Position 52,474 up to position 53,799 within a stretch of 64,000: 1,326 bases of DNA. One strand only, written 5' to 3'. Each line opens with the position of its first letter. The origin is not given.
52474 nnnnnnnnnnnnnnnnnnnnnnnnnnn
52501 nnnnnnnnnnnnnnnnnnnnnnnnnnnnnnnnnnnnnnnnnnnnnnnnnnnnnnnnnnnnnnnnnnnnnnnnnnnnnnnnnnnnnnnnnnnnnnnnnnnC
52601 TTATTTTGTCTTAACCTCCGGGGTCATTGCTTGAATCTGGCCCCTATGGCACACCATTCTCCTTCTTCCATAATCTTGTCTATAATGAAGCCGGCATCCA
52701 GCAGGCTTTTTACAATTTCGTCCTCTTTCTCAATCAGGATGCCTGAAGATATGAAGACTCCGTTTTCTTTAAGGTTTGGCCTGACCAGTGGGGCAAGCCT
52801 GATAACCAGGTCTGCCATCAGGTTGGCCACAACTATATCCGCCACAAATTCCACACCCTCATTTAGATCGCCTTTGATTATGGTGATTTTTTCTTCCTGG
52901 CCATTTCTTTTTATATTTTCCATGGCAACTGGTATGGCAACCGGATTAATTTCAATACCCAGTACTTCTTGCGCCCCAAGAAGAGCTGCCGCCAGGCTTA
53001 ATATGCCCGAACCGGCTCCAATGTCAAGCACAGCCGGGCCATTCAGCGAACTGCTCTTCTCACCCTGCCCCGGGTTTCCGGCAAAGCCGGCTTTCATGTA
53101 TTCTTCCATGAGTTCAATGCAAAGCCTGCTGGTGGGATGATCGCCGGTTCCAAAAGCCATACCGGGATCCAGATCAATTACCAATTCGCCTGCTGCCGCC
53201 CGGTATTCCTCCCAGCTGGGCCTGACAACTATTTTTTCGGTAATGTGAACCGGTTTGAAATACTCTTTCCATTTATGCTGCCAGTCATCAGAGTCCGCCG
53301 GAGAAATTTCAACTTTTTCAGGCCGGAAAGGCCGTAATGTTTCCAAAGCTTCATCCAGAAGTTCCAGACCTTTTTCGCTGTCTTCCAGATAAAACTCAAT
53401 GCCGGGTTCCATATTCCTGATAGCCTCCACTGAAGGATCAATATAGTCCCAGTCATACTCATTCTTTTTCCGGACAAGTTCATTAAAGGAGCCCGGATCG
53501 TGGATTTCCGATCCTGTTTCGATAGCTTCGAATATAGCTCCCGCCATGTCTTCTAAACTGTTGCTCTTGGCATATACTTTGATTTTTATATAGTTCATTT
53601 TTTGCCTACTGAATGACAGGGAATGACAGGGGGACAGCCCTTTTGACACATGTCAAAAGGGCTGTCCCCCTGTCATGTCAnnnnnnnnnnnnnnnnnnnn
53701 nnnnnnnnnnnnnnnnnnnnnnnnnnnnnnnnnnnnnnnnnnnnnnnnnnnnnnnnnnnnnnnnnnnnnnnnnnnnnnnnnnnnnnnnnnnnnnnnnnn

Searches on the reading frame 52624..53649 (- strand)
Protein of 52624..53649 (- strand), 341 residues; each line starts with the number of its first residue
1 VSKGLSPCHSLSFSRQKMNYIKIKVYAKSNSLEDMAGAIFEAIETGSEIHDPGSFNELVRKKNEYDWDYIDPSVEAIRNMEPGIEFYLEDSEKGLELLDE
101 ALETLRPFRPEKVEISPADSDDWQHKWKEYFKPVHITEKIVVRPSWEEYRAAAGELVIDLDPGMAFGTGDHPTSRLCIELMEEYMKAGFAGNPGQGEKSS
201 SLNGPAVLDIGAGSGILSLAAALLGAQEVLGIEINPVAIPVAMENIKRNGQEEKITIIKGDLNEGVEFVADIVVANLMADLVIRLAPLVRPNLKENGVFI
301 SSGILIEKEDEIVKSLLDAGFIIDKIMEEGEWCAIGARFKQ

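Call 48: search_protein_families(library=pfam, proteins=[window:52624-53649:-], max_evalue=0.0001)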
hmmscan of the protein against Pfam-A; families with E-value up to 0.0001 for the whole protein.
window:52624-53649:- (341 aa): 7 families
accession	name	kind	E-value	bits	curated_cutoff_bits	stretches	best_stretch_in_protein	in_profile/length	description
PF06325.19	PrmA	-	4.9e-74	249.9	22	1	20-338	2-294/296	Ribosomal protein L11 methyltransferase (PrmA)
PF02475.24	TRM5-TYW2_MTfase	-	4.8e-10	40.1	28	1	203-279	36-114/164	TRM5/TYW2 methyltransferase domain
PF13847.12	Methyltransf_31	-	1e-09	38.7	27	1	206-305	6-113/145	Methyltransferase domain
PF05175.20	MTS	-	5.2e-08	33.1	23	1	206-276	34-105/170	Methyltransferase small domain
PF13649.12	Methyltransf_25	-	7.6e-08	33.4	27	1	207-275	1-70/97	Methyltransferase domain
PF08241.18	Methyltransf_11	-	1.3e-05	26.2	21.2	1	208-282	1-73/95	Methyltransferase domain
PF08242.18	Methyltransf_12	-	4.9e-05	24.4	30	0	208-277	1-73/98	Methyltransferase domain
